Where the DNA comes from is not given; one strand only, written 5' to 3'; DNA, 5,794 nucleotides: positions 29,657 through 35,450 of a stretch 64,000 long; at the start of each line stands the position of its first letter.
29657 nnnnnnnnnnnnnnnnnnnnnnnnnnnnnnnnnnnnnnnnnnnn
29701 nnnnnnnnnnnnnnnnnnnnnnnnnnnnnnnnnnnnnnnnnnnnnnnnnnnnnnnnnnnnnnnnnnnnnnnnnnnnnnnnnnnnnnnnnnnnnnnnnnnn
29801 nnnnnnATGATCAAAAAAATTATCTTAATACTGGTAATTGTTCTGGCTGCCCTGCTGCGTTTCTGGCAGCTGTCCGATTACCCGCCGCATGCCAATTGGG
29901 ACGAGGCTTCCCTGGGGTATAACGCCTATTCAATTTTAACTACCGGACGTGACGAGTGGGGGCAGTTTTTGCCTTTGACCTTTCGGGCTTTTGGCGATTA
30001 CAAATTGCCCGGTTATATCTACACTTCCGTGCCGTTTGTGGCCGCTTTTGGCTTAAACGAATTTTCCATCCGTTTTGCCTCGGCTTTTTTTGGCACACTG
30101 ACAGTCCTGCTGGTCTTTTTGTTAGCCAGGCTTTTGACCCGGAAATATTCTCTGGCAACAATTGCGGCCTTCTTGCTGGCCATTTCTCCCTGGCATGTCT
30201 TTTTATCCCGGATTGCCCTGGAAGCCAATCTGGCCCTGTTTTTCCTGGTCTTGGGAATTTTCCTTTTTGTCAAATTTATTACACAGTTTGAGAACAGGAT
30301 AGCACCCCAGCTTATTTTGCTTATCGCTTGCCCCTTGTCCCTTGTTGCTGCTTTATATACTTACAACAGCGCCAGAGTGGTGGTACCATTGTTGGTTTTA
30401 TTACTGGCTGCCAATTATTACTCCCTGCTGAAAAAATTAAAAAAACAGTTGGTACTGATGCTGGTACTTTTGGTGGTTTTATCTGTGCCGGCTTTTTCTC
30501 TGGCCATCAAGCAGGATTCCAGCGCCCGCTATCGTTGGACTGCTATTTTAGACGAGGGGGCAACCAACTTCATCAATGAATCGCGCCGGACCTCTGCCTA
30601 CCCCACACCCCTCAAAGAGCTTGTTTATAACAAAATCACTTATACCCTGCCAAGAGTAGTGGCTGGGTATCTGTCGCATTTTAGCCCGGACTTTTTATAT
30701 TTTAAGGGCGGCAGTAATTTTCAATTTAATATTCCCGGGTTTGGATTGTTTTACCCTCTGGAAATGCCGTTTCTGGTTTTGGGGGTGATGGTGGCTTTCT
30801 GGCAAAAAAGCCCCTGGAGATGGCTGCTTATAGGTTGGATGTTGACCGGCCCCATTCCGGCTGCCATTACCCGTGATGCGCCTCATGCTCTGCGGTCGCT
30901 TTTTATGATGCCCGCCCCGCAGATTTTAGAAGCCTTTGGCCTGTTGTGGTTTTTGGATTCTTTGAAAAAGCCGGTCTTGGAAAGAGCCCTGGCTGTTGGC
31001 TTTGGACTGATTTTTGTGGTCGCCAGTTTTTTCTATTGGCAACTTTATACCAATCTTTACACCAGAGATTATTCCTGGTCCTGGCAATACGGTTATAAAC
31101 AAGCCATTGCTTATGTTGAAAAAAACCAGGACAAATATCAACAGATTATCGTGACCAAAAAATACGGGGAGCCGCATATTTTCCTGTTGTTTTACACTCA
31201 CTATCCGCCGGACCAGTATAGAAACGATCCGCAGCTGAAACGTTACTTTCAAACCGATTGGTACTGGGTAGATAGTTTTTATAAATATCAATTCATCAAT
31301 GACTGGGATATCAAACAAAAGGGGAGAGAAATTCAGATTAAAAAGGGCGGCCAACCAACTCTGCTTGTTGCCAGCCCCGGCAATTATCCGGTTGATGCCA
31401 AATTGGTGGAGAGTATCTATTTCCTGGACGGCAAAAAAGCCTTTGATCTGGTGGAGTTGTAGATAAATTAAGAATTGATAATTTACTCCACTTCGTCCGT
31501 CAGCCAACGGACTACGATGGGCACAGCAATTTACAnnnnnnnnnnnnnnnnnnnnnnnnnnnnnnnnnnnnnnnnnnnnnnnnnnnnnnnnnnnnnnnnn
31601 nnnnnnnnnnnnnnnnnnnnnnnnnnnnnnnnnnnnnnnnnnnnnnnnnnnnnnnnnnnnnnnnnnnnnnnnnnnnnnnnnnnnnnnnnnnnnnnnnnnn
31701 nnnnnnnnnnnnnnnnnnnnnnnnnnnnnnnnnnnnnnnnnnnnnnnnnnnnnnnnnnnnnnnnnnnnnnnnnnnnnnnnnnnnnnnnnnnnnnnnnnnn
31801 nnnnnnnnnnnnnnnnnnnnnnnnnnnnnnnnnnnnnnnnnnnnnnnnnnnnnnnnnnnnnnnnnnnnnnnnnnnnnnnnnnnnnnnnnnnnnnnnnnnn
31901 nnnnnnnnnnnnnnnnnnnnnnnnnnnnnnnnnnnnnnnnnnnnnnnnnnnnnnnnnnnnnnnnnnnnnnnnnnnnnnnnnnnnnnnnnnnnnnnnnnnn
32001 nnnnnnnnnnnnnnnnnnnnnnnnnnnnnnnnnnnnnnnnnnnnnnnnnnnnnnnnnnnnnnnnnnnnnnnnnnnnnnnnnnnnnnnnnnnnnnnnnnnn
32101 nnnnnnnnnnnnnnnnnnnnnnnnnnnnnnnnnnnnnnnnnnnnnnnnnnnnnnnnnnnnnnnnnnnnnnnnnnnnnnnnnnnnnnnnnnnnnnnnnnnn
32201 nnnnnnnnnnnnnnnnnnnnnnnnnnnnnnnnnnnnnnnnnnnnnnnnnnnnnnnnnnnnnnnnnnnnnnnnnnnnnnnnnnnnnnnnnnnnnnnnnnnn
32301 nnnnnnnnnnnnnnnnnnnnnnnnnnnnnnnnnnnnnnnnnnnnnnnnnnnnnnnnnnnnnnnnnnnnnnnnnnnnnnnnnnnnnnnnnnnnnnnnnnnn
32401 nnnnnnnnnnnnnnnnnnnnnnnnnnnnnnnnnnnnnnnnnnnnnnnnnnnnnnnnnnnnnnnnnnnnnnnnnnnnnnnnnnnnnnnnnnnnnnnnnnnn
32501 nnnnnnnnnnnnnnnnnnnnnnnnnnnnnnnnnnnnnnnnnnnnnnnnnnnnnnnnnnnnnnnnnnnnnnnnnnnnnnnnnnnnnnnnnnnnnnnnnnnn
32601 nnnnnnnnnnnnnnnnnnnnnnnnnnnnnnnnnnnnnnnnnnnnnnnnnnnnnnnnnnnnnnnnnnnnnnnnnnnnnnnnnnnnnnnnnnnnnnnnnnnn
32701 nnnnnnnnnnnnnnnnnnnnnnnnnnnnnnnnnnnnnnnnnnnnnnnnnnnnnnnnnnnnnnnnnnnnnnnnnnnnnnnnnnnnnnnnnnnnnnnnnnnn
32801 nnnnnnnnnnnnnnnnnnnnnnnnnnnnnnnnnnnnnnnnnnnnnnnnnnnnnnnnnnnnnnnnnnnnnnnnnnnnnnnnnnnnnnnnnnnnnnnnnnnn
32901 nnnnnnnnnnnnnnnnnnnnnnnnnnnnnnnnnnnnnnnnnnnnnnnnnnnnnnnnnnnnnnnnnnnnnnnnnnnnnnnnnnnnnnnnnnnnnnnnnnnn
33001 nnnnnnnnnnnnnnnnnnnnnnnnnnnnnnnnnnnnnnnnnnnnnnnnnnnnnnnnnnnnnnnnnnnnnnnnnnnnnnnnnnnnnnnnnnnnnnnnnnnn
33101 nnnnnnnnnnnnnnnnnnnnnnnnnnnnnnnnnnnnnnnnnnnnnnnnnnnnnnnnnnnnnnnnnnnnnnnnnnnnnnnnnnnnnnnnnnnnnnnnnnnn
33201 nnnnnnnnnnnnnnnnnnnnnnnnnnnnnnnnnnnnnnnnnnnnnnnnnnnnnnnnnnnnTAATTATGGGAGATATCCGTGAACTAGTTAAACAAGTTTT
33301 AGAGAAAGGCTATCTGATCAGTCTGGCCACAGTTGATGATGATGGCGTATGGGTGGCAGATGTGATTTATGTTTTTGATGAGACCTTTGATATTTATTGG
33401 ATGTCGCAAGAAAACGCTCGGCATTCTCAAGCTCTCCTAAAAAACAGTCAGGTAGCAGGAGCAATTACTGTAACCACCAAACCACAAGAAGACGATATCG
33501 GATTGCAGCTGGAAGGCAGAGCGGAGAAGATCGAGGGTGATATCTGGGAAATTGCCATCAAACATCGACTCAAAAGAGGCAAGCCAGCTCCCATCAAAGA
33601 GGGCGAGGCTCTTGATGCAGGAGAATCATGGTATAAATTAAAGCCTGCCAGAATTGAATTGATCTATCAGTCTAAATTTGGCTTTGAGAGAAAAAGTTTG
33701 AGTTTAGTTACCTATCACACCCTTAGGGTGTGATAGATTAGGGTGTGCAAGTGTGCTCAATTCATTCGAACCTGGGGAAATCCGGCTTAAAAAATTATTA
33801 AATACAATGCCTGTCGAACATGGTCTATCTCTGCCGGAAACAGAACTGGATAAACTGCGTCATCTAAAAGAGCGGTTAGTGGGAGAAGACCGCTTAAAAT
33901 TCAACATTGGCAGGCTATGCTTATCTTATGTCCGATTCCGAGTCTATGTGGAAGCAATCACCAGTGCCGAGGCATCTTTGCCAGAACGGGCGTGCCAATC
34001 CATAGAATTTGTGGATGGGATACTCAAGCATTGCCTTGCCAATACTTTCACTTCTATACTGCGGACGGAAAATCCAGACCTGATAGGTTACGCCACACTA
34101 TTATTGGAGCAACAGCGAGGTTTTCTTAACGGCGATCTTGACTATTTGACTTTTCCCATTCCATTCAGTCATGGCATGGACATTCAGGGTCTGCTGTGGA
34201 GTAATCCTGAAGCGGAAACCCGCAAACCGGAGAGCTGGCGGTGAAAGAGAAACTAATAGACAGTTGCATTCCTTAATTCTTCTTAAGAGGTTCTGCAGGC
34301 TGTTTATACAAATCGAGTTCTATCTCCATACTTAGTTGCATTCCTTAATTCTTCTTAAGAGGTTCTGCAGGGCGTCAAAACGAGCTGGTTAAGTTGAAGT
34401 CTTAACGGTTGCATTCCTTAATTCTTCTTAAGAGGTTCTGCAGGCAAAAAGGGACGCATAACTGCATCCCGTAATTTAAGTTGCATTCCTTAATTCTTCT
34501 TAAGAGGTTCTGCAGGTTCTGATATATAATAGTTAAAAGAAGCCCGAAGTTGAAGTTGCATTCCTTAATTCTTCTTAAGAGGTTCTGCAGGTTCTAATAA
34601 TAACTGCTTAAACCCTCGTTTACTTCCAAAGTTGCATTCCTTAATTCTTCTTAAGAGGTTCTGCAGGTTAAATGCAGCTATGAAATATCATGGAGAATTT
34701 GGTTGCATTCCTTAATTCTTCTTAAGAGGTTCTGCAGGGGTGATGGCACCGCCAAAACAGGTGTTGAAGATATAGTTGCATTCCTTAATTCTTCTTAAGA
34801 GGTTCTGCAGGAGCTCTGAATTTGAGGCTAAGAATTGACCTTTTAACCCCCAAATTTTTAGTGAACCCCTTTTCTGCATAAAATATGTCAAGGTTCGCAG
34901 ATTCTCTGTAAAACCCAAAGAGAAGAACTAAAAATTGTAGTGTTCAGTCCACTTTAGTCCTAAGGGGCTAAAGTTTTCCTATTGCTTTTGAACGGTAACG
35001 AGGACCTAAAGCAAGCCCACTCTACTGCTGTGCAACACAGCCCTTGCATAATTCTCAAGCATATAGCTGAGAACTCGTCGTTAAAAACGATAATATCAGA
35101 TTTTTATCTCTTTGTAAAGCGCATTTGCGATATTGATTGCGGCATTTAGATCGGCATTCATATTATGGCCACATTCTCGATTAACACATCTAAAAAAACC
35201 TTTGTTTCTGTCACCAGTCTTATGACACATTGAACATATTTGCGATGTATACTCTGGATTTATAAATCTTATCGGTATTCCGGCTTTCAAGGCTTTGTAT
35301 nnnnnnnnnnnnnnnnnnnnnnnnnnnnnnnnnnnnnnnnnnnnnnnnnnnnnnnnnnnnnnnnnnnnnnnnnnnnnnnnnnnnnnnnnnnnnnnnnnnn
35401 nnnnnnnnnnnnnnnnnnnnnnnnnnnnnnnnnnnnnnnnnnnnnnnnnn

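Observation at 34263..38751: Miniature type V CRISPR-Cas system: cas1-cas2-cas4-(585-aa TnpB-like Cas12f/Cas14-like effector)-array, in a bacterial glycosylation island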

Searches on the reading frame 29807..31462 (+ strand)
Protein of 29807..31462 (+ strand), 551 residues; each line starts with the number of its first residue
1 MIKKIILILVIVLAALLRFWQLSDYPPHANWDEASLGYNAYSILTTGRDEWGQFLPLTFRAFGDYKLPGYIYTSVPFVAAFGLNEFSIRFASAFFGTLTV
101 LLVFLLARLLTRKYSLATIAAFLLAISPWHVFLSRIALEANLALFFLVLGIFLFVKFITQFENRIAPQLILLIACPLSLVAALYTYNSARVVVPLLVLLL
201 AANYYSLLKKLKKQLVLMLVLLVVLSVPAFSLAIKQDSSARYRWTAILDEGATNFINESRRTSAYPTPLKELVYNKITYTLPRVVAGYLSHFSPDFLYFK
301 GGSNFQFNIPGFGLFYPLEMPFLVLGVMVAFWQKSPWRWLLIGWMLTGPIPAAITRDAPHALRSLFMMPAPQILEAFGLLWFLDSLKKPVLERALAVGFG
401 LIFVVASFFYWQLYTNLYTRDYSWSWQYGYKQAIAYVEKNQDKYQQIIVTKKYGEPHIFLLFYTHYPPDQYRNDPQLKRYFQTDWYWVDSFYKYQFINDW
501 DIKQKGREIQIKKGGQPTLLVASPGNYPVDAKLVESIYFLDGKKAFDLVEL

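Call 54: search_protein_families(library=pfam, proteins=[window:29807-31462:+], max_evalue=0.0001)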
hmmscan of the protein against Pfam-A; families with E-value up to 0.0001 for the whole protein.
window:29807-31462:+ (551 aa): 2 families
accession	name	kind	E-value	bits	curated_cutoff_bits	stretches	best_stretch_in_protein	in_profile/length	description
PF02366.24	PMT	-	2.6e-16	60.4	22.7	1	9-227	2-228/245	Dolichyl-phosphate-mannose-protein mannosyltransferase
PF13231.12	PMT_2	-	3.2e-08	34.4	26.1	1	77-225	13-155/160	Dolichyl-phosphate-mannose-protein mannosyltransferase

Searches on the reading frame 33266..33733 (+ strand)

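Call 4: search_protein_families(library=pfam, proteins=[window:33266-33733:+], max_evalue=0.01)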
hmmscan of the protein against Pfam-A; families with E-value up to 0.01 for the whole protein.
window:33266-33733:+ (155 aa): 2 families
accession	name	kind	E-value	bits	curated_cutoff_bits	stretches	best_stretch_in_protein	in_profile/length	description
PF01243.27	PNPOx_N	-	1.3e-07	32.5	28.1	1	6-132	3-118/120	Pyridoxamine 5'-phosphate oxidase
PF12900.13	Pyridox_ox_2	-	0.0013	19.1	27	1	8-130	5-136/140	Pyridoxamine 5'-phosphate oxidase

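Call 5: search_protein_families(library=ncbifam, proteins=[window:33266-33733:+], max_evalue=0.01)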
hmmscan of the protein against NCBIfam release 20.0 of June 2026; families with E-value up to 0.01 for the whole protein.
window:33266-33733:+ (155 aa): 1 family
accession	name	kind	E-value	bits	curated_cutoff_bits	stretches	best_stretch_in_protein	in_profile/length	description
NF002900.0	PRK03467.1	equivalog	5e-13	49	176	1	6-104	8-107/150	YhbP family protein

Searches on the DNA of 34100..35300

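Call 12: search_rna_families(source=window, start=34100, end=35300, threshold=evalue, max_evalue=10, show_alignments=3)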
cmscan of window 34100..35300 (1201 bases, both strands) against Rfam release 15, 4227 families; matches with E-value up to 10: 3.
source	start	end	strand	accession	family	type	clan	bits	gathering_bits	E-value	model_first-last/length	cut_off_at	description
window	34757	34843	+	RF00160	snoZ159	Gene; snRNA; snoRNA; CD-box;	CL00065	16.5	39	8.2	1-86/86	no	Small nucleolar RNA Z159/U59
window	34802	34896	-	RF02956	DUF2693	Gene; sRNA;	-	13.6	81.3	8.5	1-165/165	no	DUF2693 RNA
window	34590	34866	+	RF02209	WT1-AS_7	Gene; lncRNA;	-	9.7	50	4.3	1-294/294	no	WT1 antisense RNA conserved region 7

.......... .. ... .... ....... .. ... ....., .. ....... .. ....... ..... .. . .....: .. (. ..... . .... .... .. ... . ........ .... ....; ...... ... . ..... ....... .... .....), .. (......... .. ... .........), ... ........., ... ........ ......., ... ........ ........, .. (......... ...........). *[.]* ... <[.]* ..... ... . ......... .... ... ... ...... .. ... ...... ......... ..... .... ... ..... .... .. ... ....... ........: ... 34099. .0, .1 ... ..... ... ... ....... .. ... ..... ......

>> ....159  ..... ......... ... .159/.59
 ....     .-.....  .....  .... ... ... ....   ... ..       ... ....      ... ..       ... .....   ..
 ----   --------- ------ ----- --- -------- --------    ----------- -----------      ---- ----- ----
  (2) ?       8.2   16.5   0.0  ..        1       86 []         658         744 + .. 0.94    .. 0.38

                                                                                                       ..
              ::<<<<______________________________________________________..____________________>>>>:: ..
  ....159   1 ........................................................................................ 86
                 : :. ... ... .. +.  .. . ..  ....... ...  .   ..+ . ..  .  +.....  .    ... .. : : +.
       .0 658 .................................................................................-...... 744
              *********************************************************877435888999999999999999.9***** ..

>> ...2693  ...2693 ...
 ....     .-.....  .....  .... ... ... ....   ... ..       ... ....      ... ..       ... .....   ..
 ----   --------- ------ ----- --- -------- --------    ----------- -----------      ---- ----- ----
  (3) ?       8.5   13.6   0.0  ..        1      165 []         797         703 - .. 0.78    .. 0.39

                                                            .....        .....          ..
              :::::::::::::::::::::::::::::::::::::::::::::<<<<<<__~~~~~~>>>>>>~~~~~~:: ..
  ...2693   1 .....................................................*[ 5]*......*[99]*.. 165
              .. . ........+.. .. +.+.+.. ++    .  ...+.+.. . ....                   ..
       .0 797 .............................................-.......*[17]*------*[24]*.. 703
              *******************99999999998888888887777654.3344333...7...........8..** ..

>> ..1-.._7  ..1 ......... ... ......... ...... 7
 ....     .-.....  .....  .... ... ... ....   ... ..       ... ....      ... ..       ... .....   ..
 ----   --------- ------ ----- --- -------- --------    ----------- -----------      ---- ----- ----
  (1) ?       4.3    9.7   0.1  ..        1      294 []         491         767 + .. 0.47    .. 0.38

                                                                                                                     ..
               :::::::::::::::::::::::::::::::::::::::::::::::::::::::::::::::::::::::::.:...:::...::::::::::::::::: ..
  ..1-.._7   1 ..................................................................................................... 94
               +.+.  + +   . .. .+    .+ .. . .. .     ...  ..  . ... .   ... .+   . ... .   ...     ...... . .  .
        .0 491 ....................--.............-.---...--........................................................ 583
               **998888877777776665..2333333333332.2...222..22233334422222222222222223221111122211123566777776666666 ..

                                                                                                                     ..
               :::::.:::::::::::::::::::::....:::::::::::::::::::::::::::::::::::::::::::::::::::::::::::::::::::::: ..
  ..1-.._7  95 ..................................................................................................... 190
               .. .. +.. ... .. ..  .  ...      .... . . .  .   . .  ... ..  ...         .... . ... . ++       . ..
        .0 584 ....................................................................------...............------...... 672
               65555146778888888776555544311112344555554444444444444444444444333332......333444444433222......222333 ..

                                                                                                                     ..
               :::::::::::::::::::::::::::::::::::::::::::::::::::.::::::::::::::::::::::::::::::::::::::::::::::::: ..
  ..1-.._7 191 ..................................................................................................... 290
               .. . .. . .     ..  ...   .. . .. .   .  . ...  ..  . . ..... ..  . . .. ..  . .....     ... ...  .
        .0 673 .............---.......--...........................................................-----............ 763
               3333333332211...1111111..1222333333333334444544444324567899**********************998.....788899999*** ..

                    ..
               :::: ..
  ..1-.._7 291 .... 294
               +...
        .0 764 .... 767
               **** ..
